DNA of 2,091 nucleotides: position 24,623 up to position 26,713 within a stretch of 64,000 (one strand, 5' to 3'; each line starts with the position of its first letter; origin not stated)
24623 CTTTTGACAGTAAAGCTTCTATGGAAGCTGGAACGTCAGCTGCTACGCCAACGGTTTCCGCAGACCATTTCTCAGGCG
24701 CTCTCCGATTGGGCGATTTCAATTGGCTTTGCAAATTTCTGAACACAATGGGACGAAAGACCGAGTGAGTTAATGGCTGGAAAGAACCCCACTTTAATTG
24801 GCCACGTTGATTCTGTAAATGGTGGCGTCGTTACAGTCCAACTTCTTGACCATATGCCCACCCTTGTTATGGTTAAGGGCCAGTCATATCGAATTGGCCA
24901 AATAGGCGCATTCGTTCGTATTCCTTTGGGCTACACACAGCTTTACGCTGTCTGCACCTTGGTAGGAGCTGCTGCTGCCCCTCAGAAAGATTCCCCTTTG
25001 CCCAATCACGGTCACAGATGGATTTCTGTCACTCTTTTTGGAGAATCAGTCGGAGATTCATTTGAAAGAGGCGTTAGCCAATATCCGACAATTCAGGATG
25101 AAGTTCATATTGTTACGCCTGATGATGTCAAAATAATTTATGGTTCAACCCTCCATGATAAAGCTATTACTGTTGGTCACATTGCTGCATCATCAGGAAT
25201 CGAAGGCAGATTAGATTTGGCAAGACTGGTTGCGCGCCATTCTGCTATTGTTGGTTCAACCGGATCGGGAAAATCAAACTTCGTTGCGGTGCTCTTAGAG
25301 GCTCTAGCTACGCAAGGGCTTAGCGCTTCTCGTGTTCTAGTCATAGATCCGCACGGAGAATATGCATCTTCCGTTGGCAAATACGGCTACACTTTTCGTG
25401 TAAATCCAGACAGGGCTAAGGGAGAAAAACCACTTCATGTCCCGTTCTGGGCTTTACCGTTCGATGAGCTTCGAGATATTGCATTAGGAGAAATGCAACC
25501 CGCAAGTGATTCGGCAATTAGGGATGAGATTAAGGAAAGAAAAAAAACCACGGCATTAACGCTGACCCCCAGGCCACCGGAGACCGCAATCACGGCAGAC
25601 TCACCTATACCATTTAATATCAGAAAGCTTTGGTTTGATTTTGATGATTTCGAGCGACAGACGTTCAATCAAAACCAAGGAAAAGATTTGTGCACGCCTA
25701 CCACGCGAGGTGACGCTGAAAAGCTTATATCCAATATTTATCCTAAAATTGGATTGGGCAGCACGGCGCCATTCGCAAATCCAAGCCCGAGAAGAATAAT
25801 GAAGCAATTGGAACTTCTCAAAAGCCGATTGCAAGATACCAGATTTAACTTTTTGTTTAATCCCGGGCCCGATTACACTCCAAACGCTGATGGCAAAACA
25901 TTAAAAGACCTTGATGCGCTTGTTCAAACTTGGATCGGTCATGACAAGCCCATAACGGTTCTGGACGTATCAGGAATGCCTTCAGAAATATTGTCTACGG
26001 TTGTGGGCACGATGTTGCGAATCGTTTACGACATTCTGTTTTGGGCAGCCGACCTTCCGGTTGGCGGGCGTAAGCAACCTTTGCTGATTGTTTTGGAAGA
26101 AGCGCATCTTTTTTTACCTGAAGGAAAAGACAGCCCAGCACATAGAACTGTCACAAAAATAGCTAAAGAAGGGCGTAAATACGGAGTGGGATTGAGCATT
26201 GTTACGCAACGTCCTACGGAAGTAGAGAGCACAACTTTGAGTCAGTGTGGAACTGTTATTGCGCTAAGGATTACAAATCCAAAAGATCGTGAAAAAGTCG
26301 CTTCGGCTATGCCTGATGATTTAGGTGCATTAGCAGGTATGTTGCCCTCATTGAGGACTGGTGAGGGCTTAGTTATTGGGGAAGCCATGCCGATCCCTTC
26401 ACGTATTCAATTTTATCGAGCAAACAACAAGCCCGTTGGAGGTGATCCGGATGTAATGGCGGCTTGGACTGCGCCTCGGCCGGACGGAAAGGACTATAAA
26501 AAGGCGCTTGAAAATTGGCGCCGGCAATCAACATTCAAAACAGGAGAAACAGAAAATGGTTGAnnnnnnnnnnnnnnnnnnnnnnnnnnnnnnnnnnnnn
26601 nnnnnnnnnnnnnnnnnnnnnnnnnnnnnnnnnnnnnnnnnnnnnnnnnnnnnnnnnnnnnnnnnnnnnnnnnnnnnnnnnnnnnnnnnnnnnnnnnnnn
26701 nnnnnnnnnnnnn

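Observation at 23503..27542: SIR2-HerA cassette extended by a translationally coupled KTSC-domain gene and a Cys-cluster PD-(D/E)XK nuclease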

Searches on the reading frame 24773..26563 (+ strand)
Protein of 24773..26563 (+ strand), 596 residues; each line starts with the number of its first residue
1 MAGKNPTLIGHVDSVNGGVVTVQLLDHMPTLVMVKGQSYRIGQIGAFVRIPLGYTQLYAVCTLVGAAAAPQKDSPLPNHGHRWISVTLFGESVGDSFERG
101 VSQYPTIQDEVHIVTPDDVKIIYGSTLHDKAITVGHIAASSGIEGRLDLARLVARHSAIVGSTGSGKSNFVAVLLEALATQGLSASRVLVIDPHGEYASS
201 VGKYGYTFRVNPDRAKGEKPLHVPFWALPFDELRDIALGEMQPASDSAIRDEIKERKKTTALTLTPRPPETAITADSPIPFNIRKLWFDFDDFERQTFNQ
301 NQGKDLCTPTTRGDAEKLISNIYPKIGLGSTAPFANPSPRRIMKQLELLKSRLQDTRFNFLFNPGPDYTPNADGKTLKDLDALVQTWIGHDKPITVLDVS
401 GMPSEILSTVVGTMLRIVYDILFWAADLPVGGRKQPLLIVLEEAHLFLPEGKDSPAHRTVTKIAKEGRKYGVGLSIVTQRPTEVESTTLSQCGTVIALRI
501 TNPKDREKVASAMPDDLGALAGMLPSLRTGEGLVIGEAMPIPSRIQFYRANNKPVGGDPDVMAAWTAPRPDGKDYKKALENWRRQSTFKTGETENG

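Call 3: search_protein_families(library=pfam, proteins=[window:24773-26563:+], max_evalue=0.01)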
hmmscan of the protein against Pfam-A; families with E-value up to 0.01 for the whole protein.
window:24773-26563:+ (596 aa): 5 families
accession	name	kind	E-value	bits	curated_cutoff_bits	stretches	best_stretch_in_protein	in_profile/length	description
PF01935.23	DUF87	-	2.5e-29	103.4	23.2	1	132-416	1-218/220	Helicase HerA, central domain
PF05872.18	HerA_C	-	7.3e-10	38.5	22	1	430-534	251-361/502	Helicase HerA-like C-terminal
PF01580.24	FtsK_SpoIIIE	-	1.1e-06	28.7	24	1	153-181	38-66/221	FtsK/SpoIIIE family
PF12846.13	AAA_10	-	1.4e-06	28.1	27.5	1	150-197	17-61/362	AAA-like domain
PF10412.15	TrwB_AAD_bind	-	4.2e-06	26.3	20.5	1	151-200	12-58/387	Type IV secretion-system coupling protein DNA-binding domain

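Call 4: search_protein_families(library=padloc, proteins=[window:24773-26563:+], max_evalue=0.01)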
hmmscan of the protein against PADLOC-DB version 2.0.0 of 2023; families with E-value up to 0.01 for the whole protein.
window:24773-26563:+ (596 aa): 24 families
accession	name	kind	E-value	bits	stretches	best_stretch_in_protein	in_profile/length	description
PDLC04105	HerA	-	5.9e-156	518.4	1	4-587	7-574/576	-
PDLC04098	HerA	-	7.7e-68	227.6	2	378-583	466-684/686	-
PDLC04104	HerA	-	1.7e-65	219.2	2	329-587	120-376/379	-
PDLC02188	HerA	-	3.1e-63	212.5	1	94-582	83-576/578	-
PDLC04102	HerA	-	1.2e-57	193.7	2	349-572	419-644/654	-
PDLC04106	HerA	-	2.4e-53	179.7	2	349-583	429-663/667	-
PDLC02185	HerA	-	7.3e-46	155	2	380-567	388-581/585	-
PDLC04100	HerA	-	3.1e-44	149.6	2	381-570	386-577/580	-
PDLC04103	HerA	-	7.9e-44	147.9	2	375-566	380-575/579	-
PDLC04097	HerA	-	1.2e-33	114.7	2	8-200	7-211/618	-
PDLC04101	HerA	-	2.9e-30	103.3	1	95-411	105-397/400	-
PDLC04140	mad8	-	5.1e-21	73.5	1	155-561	28-313/314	mads_8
PDLC04107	HerA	-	3.4e-18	63.7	1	95-282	106-305/306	-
PDLC01055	HerA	-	4.2e-17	60.1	2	418-513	400-491/532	Type III coevolved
PDLC04099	HerA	-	7.4e-15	52.8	1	95-199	106-212/214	-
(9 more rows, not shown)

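Call 19: find_homologous_proteins(query=window:24773-26563:+, max_evalue=1e-10)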
Query window:24773-26563:+ (596 aa): 6947 proteins with E <= 1e-10 among 8000 candidates; the best 120 are listed.
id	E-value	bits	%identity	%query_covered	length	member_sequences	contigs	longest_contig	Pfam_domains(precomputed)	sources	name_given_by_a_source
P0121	0.0e+0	1262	92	100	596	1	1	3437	PF10412.16,PF01935.24,PF05872.19,PF12846.14,PF01580.25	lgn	-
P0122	0.0e+0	1257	92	100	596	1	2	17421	PF10412.16,PF01935.24,PF05872.19,PF12846.14,PF01580.25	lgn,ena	-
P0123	0.0e+0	1254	92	100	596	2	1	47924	PF10412.16,PF01935.24,PF05872.19,PF12846.14,PF01580.25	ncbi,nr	ncbi:MAG: ATP-binding protein [Candidatus Omnitrophica bacterium]|nr:ATP-binding protein [Candidatus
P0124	0.0e+0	1227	90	98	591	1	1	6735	PF10412.16,PF01935.24,PF05872.19,PF12846.14,PF01580.25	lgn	-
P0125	0.0e+0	1135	83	99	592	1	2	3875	PF10412.16,PF01935.24,PF05872.19,PF01580.25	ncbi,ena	-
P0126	1.1e-289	980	71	98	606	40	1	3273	PF10412.16,PF01935.24,PF05872.19,PF01580.25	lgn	-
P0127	3.3e-287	972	71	100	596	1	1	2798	PF10412.16,PF01935.24,PF05872.19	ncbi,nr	ncbi:MAG: ATP-binding protein [Chloroflexi bacterium]|nr:ATP-binding protein [Chloroflexota bacteriu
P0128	2.0e-281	953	70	99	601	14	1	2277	PF10412.16,PF01935.24,PF05872.19,PF01580.25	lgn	-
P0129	1.3e-279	947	67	100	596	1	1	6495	PF10412.16,PF01935.24,PF05872.19,PF01580.25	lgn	-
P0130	4.7e-279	945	70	100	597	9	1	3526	PF10412.16,PF01935.24,PF05872.19,PF01580.25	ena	-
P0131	6.4e-279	944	68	99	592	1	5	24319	PF10412.16,PF01935.24,PF05872.19,PF01580.25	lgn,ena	-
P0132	1.1e-278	944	69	100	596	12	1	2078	PF10412.16,PF01935.24,PF05872.19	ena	-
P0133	2.8e-278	942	69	100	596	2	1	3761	PF10412.16,PF01935.24,PF05872.19,PF01580.25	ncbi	-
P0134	7.4e-278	941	67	99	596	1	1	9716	PF10412.16,PF01935.24,PF05872.19,PF12846.14,PF01580.25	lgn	-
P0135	8.5e-278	941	69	99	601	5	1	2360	PF10412.16,PF01935.24,PF05872.19,PF01580.25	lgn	-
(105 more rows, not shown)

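Call 21: find_related_loci(query=A2, collection=metagenome_contigs, flank=6000)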
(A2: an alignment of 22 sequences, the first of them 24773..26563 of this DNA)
Query A2 (596 aa) in metagenome_contigs; peptide patterns used: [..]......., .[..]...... (x = any residue, [..] = any of these).
600 stretches matched a pattern (row limit reached: there are more); 574 encode a relative of the query (tblastn E <= 1e-3); the best 80 are kept; 80 distinct loci.
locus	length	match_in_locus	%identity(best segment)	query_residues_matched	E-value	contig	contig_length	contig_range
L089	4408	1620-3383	70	5-592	0e+0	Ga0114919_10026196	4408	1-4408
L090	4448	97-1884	68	1-596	0e+0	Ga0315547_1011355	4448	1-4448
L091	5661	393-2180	66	1-596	0e+0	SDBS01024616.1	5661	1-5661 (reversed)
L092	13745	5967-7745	66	1-595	0e+0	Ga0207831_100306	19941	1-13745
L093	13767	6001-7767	66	5-596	0e+0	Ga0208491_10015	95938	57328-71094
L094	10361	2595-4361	66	1-590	0e+0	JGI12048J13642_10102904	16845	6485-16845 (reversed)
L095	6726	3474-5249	58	4-593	0e+0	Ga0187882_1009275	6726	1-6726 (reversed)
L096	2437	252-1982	56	7-586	0e+0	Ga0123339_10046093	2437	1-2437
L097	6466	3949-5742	56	1-585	0e+0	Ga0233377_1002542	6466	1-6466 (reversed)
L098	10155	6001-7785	47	7-596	5e-177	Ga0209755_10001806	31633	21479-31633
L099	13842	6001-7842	44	4-586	1e-154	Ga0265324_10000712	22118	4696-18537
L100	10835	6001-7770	43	1-587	9e-155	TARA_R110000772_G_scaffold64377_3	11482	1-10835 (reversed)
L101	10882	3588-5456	43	5-596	2e-151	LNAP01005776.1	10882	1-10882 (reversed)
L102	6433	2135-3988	43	4-587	2e-151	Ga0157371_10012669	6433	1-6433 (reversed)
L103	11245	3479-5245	43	1-587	3e-150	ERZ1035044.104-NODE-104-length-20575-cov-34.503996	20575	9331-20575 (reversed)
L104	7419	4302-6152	43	4-588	1e-146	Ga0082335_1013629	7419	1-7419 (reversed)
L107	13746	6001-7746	43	6-585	3e-145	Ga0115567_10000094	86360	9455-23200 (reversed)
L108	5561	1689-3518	42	5-588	4e-146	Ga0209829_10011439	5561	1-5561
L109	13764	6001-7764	41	1-586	2e-142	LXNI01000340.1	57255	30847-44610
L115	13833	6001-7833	40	6-585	6e-138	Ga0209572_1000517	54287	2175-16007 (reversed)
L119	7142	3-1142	42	207-586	8e-84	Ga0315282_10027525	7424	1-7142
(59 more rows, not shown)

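Call 26: search_protein_families(library=pfam, proteins=[L090:2311-3789:+, L101:5796-9188:+, L102:4431-5135:+, L099:8161-8838:+, L108:3813-4061:+, L115:8299-8691:+, L119:1823-2113:+, L104:6562-7275:-, L100:8615-10156:-, L103:6019-7632:-], max_evalue=0.001)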
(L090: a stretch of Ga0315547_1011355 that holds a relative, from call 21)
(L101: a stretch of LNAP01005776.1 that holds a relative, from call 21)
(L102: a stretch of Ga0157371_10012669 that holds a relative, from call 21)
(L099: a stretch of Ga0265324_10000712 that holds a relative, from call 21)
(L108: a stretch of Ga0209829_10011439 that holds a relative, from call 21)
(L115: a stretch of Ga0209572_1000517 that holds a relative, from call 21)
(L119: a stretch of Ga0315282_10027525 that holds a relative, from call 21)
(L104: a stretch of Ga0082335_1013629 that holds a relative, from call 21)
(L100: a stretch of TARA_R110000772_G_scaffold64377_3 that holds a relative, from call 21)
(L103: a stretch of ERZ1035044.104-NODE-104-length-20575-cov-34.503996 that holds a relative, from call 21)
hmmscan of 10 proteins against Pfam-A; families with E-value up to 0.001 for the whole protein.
L090:2311-3789:+ (492 aa): 2 families
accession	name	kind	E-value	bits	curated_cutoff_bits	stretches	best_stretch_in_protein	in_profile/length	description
PF13482.12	RNase_H_2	-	4.4e-14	53.2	22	1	308-487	3-164/165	RNase_H superfamily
PF12705.13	PDDEXK_1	-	0.00066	20.1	22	0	67-214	103-246/247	PD-(D/E)XK nuclease superfamily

L101:5796-9188:+ (1130 aa): 9 families
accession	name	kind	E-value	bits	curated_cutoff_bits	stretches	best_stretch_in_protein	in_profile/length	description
PF13087.12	AAA_12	-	1.2e-26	94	27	1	922-1098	15-192/195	AAA domain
PF13482.12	RNase_H_2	-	1.4e-16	61.3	22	1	322-505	1-164/165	RNase_H superfamily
PF13086.12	AAA_11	-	5.9e-13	49.6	27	2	737-808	8-87/257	AAA domain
PF13604.12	AAA_30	-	6.8e-11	42.7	27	1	743-898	15-134/191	AAA domain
PF13245.12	AAA_19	-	1.8e-06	28.6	25.1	1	749-892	14-129/134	AAA domain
PF01443.25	Viral_helicase1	-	1.8e-06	28.4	21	0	851-922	55-130/228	Viral superfamily 1 RNA helicase core domain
PF12705.13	PDDEXK_1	-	9.2e-06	26.2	22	1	110-225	126-246/247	PD-(D/E)XK nuclease superfamily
PF05127.21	NAT10_TcmA_helicase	-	1.3e-05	25.5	22.7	1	751-885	2-118/176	RNA cytidine acetyltransferase NAT10/TcmA, helicase domain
PF13538.12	UvrD_C_2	-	0.00047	20.4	27.4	1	1042-1097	2-52/52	UvrD-like helicase C-terminal domain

L102:4431-5135:+ (234 aa): 0 families

L099:8161-8838:+ (225 aa): 0 families

L108:3813-4061:+ (82 aa): 0 families

L115:8299-8691:+ (130 aa): 2 families
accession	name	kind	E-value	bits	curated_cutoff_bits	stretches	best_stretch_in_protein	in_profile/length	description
PF05930.18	Phage_AlpA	-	2e-10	40.8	21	1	50-99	2-51/51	Prophage CP4-57 regulatory protein (AlpA)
PF12728.13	HTH_17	-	0.00093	19.9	27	0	63-102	13-50/51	Helix-turn-helix domain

L119:1823-2113:+ (96 aa): 2 families
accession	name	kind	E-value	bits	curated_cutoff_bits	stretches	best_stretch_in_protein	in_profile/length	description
PF13676.11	TIR_2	-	8e-14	52.6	28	1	20-86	1-64/122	TIR domain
PF01582.25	TIR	-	2.2e-10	41.1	21.3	1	18-88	2-71/179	TIR domain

L104:6562-7275:- (237 aa): 0 families

L100:8615-10156:- (513 aa): 1 family
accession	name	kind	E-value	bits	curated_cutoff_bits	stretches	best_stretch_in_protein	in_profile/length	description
PF02661.23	Fic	-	7.4e-15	56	24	1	251-356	2-93/93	Fic/DOC family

L103:6019-7632:- (537 aa): 4 families
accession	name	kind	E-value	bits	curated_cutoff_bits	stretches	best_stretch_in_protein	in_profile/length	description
PF03050.20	DDE_Tnp_IS66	-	5.4e-98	328.3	23.1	1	196-486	1-283/284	Transposase IS66 family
PF13817.11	DDE_Tnp_IS66_C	-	2.5e-16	60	30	1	494-530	2-39/39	IS66 C-terminal element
PF13005.12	zf-IS66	-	8.7e-12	45.7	27.3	1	138-182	1-46/46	zinc-finger binding domain of transposase IS66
PF13007.12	LZ_Tnp_IS66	-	4.3e-11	43.8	22.9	1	60-130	1-69/71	Transposase C of IS166 homeodomain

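Call 37: find_encoding_contigs(protein=P0123, flank=10000, max_places=2)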
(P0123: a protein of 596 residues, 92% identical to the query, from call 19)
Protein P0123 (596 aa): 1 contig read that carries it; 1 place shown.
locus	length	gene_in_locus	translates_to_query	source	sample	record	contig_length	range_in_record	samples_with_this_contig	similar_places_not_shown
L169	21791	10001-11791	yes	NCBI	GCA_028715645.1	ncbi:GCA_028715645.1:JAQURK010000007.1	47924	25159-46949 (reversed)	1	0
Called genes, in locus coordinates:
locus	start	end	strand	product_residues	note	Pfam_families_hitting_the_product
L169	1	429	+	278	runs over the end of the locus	PF00318:Ribosomal_S2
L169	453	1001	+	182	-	PF00889:EF_TS, PF25025:EF-Ts_N (weak)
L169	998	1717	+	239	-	PF00696:AA_kinase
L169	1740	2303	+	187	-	PF01765:RRF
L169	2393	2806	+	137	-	PF01951:Archease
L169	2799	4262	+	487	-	PF01139:RtcB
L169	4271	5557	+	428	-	PF02403:Seryl_tRNA_N, PF00587:tRNA-synt_2b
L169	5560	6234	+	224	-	-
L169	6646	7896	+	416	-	PF01555:N6_N4_Mtase, PF01170:UPF0020 (faint)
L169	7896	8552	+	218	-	PF14511:RE_EcoO109I, PF09520:HinfI (weak)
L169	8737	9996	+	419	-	PF13289:SIR2_2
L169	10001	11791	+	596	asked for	PF01580:FtsK_SpoIIIE (faint), PF12846:AAA_10 (faint), PF01935:DUF87, PF10412:TrwB_AAD_bind (faint), PF05872:HerA_C (weak)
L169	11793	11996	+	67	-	PF13619:KTSC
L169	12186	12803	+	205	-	PF12705:PDDEXK_1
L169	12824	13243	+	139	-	-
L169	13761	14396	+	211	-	PF02163:Peptidase_M50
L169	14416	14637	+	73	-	PF04020:Phage_holin_4_2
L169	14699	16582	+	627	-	PF09835:DUF2062 (weak), PF05170:AsmA, PF05359:DUF748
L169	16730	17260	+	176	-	PF10543:ORF6N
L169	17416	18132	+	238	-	PF00535:Glycos_transf_2, PF10111:Glyco_tranf_2_2, PF13641:Glyco_tranf_2_3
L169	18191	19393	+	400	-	PF07690:MFS_1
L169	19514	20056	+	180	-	PF01613:Flavin_Reduct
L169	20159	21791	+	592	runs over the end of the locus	PF02743:dCache_1 (faint), PF00672:HAMP, PF00512:HisKA, PF13581:HATPase_c_2 (faint), PF02518:HATPase_c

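Call 38: find_encoding_contigs(protein=P0122, flank=10000, max_places=2)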
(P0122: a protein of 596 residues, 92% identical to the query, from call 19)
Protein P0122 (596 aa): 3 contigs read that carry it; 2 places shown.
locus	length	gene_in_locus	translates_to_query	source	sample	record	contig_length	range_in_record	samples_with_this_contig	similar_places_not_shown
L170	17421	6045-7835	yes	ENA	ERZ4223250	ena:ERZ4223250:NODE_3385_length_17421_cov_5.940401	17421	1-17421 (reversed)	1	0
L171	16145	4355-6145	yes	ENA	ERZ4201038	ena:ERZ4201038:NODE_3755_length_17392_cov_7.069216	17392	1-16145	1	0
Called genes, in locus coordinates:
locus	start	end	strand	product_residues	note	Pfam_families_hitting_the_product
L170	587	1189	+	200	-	-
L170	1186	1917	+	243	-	-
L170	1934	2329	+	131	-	PF21818:DUF6884 (weak)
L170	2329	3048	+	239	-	PF26468:GIY_YIG_3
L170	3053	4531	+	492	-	PF11074:DUF2779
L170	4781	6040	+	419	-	PF13289:SIR2_2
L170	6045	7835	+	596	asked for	PF01580:FtsK_SpoIIIE (faint), PF12846:AAA_10 (faint), PF01935:DUF87, PF10412:TrwB_AAD_bind (weak), PF05872:HerA_C (weak)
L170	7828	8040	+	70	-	PF13619:KTSC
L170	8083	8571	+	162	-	-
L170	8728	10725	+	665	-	PF12161:HsdM_N, PF02384:N6_Mtase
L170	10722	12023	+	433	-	PF01420:Methylase_S (weak)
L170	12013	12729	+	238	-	PF10137:CAP12-PCTIR_TIR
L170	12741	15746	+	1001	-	PF04313:HSDR_N, PF04851:ResIII, PF18766:SWI2_SNF2, PF00270:DEAD, PF22679:T1R_D3-like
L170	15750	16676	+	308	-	-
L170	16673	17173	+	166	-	-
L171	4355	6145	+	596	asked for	PF01580:FtsK_SpoIIIE (faint), PF12846:AAA_10 (faint), PF01935:DUF87, PF10412:TrwB_AAD_bind (weak), PF05872:HerA_C (weak)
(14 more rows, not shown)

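Call 39: find_encoding_contigs(protein=P0124, flank=10000, max_places=2)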
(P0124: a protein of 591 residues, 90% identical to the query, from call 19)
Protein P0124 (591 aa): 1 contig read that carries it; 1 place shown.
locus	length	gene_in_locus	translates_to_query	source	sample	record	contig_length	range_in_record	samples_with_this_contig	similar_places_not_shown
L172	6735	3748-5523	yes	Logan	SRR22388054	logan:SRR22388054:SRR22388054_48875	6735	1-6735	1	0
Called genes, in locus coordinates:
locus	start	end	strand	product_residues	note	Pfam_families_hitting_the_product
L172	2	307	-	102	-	?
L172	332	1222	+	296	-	PF01555:N6_N4_Mtase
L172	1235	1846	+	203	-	-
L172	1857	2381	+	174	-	-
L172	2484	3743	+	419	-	PF13289:SIR2_2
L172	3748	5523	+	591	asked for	PF01580:FtsK_SpoIIIE (faint), PF01935:DUF87, PF10412:TrwB_AAD_bind (faint), PF12846:AAA_10 (faint), PF05872:HerA_C (weak)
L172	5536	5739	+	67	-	PF13619:KTSC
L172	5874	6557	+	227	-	PF12705:PDDEXK_1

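Call 42: search_solved_structures(query=window:24773-26563:+, max_evalue=0.001)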
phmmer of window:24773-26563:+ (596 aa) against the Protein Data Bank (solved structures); distinct sequences matched with E-value up to 0.001: 12.
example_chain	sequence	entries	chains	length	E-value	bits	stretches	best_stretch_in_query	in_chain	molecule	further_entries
8wiv_A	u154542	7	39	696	7.8e-149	499.9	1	6-586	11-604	Helicase HerA central domain-containing protein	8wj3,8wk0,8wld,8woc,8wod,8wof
9c1m_M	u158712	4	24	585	2.2e-53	184.7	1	42-585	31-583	ATP-binding protein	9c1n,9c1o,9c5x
8ziq_M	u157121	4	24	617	2.7e-52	181.1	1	95-586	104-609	HerA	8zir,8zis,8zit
8xau_A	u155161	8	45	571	8.2e-49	169.6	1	97-584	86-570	ATP-binding protein | HerA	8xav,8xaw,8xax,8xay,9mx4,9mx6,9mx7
9x1l_A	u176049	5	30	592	6.9e-34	120.3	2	434-558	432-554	DNA helicase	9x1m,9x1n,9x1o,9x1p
4d2i_A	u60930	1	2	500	6.2e-33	117.2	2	394-567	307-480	HERA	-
8yho_A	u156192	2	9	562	2.4e-25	92.2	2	438-554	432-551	DUF87 domain-containing protein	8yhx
8j4u_M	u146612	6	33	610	1.2e-24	89.9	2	394-565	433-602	Nucleoside triphosphate hydrolase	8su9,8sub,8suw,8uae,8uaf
8wet_A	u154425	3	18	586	7.2e-11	44.3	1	415-507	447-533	TdpA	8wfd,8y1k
7es4_A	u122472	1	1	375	1.8e-05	26.5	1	393-486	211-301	DNA phosphorothioation-dependent restriction protein DptH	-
11kk_A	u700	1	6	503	2.6e-05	26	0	419-513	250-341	HerA like helicase YjgR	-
7f6d_B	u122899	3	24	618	8.4e-05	24.3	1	394-524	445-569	HerA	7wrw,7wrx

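Call 47: search_protein_families(library=ncbifam, proteins=[window:24773-26563:+, L172:5874-6557:+, L170:8083-8571:+, L170:3053-4531:+, L169:12048-12803:+], max_evalue=0.001)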
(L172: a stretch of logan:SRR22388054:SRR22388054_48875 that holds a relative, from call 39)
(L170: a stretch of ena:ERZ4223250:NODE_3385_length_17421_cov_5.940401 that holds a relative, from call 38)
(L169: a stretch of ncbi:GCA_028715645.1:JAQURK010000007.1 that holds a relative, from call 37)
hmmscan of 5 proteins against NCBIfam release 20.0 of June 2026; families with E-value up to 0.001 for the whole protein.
window:24773-26563:+ (596 aa): 12 families
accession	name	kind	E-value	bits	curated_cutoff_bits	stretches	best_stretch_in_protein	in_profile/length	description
NF042944.1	HerA_antiphage_2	equivalog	7e-66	223.2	850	1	95-566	76-561/576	anti-phage-associated helicase HerA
NF042943.1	HerA_antiphage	equivalog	1.6e-43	149.2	800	2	391-565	393-566/566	anti-phage-associated helicase HerA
NF040819.1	helicase_HerA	equivalog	2.5e-42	145.2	970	2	435-566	402-536/561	DNA double-strand break repair helicase HerA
NF040937.1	HerA_Thermprot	equivalog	3.9e-42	144.3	800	2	393-567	308-481/487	DNA double-strand break repair helicase HerA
NF053655.1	CedD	equivalog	1.2e-18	67.1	600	2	153-205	220-269/527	DNA-translocating ATPase CedD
NF033849.1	ser_rich_anae_1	subfamily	3.5e-12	44.5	650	1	367-512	957-1102/1163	serine-rich protein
TIGR03925.1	T7SS_EccC_b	equivalog_domain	1e-06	27.3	346.55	0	457-507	206-256/564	type VII secretion protein EccCb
NF045975.1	VirB4_plasma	equivalog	1.2e-06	26.6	590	0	159-205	520-563/894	Mbov_0397 family ICE element conjugal transfer ATPase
NF041017.1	DNA_import_CedB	equivalog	3e-05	22.8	700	0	151-210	272-329/590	DNA import protein CedB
NF045971.1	conju_CD1110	equivalog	0.00012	20.6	325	0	148-201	409-460/752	VirB4-like conjugal transfer ATPase, CD1110 family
TIGR02746.1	TraC-F-type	equivalog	0.00024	19.2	567.05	0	390-480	599-684/800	type IV secretion system protein TraC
NF041214.1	plasmid_TraB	equivalog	0.00064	18.3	800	0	437-507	348-416/639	plasmid transfer protein TraB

L172:5874-6557:+ (227 aa): 1 family
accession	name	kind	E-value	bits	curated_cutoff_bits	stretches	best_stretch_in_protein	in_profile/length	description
TIGR00372.1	cas4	equivalog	4e-07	30.1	65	0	90-141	66-112/180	CRISPR-associated protein Cas4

L170:8083-8571:+ (162 aa): 0 families

L170:3053-4531:+ (492 aa): 1 family
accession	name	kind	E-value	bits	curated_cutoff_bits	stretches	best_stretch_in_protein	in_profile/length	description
NF045869.1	UU173_fam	subfamily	7.1e-15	55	225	1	239-396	359-516/650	UU173 family protein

L169:12048-12803:+ (251 aa): 1 family
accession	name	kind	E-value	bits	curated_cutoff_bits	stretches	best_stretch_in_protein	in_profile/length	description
TIGR00372.1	cas4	equivalog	1.9e-08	34.3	65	1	116-242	66-174/180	CRISPR-associated protein Cas4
